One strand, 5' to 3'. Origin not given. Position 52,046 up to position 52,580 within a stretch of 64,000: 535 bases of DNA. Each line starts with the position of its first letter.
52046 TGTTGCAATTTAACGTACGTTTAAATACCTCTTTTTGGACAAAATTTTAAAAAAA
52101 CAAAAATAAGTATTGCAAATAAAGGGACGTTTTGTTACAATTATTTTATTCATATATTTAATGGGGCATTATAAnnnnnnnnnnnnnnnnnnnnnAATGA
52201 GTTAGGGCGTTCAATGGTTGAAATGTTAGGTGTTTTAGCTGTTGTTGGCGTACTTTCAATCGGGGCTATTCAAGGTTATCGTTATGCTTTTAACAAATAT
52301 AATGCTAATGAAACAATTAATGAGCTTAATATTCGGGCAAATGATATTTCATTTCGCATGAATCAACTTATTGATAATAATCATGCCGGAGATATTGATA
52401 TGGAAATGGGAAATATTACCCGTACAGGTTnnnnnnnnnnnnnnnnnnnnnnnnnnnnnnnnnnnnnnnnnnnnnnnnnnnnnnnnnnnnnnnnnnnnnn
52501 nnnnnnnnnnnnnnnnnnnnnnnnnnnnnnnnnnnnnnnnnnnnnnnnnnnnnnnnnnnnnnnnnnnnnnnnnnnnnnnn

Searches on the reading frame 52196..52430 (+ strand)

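Call 61: search_protein_families(library=pfam, proteins=[window:52196-52430:+], max_evalue=10)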
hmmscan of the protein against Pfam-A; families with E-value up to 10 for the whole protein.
window:52196-52430:+ (78 aa): 1 family
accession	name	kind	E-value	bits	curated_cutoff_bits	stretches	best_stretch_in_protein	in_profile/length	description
PF07963.17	N_methyl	-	0.16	12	21.2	1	6-25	8-27/27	Prokaryotic N-terminal methylation motif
